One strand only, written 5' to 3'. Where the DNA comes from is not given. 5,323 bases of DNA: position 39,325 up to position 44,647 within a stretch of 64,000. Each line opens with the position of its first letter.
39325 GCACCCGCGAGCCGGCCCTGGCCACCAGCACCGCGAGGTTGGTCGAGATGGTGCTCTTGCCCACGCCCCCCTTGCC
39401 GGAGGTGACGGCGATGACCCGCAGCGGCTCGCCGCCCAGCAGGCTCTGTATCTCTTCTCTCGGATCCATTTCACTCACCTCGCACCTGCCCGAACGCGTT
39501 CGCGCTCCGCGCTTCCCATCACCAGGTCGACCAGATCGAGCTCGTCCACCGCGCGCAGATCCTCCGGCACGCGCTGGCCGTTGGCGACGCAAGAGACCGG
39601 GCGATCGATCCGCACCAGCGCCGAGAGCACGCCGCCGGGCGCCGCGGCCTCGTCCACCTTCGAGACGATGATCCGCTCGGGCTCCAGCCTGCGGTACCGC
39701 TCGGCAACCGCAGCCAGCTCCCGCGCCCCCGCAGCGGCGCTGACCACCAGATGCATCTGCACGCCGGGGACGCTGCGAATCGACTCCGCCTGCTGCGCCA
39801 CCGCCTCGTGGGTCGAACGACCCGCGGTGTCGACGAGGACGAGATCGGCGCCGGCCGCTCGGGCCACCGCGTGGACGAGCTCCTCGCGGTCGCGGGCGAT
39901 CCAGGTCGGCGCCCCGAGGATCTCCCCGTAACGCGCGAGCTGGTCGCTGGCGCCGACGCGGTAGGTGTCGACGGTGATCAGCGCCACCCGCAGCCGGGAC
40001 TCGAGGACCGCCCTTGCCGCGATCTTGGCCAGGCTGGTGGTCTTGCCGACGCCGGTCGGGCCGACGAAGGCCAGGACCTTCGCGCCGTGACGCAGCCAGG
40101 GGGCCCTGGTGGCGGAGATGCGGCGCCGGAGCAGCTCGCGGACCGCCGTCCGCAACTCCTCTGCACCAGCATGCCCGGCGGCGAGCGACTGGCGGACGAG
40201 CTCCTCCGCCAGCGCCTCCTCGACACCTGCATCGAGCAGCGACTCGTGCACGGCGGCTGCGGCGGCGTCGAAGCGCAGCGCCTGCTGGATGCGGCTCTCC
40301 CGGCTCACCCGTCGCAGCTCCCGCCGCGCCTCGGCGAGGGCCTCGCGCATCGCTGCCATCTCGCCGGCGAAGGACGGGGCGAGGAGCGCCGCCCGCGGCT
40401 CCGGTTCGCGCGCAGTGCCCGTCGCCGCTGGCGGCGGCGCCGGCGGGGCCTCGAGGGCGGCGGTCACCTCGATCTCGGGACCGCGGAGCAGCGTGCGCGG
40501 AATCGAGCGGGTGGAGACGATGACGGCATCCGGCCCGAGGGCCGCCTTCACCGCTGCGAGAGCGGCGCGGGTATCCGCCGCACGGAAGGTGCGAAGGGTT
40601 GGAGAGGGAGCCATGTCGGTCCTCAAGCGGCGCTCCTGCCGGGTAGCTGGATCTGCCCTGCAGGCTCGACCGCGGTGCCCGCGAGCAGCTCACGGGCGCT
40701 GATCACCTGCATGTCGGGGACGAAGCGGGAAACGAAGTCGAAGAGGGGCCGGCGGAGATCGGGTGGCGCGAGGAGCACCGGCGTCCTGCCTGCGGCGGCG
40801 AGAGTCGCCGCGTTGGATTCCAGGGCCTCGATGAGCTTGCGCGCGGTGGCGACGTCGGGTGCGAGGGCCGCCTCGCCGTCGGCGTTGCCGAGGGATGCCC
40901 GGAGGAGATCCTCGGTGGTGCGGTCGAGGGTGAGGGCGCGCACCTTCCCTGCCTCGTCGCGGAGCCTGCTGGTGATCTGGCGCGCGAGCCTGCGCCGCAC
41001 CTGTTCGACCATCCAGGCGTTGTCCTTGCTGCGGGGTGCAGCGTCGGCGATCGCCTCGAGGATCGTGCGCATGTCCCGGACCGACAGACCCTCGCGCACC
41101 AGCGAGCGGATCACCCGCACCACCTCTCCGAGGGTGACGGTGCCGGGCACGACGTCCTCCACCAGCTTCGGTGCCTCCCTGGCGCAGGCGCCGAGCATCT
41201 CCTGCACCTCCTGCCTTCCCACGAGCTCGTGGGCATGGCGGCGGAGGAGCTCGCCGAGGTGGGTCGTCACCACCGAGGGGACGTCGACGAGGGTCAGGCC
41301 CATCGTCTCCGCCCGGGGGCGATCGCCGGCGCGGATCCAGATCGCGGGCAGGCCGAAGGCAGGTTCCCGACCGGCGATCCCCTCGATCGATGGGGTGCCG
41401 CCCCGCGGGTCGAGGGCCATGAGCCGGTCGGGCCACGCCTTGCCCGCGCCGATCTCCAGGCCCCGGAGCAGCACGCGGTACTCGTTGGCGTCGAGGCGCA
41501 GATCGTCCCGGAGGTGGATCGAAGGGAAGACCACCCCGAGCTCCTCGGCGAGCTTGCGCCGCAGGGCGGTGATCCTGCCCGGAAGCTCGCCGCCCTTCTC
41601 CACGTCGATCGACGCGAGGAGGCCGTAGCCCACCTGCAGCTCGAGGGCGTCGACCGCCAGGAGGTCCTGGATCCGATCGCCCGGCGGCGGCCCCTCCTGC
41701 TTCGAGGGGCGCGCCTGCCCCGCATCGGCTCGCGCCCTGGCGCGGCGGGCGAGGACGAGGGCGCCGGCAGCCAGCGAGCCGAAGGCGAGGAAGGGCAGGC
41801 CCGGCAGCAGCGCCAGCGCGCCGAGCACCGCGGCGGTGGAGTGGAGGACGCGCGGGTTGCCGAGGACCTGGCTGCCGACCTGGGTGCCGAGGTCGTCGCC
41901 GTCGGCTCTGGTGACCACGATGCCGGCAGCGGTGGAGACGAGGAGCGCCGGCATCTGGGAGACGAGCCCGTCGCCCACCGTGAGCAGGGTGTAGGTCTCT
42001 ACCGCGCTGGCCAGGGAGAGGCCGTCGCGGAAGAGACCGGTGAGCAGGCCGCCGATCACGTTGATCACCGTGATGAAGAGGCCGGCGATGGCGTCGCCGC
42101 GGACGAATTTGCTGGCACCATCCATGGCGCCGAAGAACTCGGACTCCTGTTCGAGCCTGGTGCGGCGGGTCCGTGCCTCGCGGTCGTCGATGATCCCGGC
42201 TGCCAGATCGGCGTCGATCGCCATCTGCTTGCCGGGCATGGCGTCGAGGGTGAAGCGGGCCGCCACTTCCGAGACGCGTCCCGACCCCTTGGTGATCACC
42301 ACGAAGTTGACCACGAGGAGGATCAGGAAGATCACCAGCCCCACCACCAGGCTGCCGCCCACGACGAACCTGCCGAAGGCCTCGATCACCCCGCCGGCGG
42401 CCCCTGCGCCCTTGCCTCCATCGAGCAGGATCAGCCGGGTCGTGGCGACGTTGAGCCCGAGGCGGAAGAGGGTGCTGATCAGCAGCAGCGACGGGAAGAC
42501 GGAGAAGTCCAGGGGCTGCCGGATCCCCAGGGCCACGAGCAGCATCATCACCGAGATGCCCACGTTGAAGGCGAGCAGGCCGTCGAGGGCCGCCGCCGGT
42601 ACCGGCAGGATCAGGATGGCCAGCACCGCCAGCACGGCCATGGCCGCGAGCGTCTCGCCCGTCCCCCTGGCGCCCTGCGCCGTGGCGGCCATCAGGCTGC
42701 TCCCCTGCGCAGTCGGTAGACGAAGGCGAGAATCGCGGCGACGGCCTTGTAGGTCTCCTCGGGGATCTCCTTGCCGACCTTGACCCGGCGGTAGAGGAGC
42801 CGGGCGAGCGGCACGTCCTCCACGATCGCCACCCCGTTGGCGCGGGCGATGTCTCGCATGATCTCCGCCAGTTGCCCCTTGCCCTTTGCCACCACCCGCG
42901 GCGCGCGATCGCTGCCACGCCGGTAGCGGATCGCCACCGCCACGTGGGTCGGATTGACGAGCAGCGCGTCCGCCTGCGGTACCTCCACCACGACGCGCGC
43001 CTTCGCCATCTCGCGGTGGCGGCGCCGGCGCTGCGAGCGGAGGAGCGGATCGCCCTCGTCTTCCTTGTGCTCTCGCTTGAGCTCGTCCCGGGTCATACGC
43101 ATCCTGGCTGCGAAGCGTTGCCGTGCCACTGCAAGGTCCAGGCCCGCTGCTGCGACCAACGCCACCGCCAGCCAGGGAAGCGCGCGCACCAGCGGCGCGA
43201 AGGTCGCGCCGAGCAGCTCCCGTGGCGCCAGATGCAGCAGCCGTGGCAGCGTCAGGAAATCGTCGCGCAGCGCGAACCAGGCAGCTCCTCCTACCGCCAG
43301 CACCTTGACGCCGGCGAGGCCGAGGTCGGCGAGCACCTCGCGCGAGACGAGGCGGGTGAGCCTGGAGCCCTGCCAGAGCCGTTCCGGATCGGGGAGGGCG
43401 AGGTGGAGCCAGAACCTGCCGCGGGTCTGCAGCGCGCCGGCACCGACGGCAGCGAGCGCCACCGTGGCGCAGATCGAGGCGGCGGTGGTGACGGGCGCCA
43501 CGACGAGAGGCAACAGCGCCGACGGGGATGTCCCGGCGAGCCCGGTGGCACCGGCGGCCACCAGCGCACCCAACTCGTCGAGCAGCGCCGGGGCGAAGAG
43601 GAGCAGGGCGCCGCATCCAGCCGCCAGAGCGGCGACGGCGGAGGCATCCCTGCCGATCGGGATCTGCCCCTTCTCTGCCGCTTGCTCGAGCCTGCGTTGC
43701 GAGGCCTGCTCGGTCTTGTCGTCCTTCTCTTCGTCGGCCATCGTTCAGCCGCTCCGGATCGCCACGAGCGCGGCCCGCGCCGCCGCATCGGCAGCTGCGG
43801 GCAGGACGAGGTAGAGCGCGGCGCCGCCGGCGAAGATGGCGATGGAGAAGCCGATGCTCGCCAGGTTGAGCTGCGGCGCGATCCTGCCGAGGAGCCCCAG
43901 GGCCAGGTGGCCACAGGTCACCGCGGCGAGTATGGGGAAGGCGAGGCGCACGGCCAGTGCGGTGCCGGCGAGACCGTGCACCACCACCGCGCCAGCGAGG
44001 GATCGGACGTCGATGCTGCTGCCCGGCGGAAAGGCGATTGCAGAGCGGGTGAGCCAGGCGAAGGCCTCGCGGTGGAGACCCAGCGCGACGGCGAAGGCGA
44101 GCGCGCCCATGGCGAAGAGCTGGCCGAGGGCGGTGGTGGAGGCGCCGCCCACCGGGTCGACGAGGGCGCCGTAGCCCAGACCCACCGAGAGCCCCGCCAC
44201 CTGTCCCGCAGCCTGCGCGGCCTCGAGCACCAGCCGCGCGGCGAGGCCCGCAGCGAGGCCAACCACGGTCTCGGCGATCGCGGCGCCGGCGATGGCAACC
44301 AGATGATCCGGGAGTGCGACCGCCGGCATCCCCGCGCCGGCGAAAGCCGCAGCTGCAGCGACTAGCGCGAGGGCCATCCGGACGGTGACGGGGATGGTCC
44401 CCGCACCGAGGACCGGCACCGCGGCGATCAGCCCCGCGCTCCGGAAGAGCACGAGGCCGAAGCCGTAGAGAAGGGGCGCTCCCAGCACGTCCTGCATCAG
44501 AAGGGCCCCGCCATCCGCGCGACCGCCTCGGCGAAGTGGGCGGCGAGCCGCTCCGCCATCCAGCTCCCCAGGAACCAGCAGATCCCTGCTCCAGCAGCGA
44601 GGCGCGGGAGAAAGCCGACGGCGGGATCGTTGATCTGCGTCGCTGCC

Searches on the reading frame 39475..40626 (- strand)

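Call 9: search_protein_families(library=pfam, proteins=[window:39475-40626:-])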
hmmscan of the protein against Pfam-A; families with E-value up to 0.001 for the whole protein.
window:39475-40626:- (383 aa): 3 families
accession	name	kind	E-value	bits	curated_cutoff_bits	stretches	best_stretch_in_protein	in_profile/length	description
PF00448.28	SRP54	-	8.5e-35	120.6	22.7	1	183-370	2-195/196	SRP54-type protein, GTPase domain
PF13401.12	AAA_22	-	1.6e-05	25.6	27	1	180-260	3-81/130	AAA domain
PF25199.1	nSTAND_NTPase5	-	8.5e-05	22.8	34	1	157-221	16-80/145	Novel STAND NTPase 5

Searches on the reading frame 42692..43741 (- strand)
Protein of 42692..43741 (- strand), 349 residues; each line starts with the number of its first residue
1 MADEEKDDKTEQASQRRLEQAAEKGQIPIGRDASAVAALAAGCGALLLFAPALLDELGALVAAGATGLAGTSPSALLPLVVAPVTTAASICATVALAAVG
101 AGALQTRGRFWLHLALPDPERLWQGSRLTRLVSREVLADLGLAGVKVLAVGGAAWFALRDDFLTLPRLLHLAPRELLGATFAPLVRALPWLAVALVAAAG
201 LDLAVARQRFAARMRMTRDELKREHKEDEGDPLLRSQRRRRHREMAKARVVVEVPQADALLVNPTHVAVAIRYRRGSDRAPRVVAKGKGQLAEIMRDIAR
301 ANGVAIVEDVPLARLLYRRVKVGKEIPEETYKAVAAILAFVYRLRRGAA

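Call 9: search_protein_families(library=pfam, proteins=[window:42692-43741:-])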
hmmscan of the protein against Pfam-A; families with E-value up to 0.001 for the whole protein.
window:42692-43741:- (349 aa): 1 family
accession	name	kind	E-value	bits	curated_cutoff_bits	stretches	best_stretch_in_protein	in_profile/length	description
PF01312.24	Bac_export_2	-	5e-91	305.8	24.4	1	7-341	1-335/335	FlhB HrpN YscU SpaS Family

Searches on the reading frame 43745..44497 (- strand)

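Call 9: search_protein_families(library=pfam, proteins=[window:43745-44497:-])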
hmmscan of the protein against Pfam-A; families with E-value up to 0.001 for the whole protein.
window:43745-44497:- (250 aa): 1 family
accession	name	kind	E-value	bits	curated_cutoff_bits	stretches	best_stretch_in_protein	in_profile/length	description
PF01311.25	Bac_export_1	-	1e-41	143.5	27.8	1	12-240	3-224/230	Bacterial export proteins, family 1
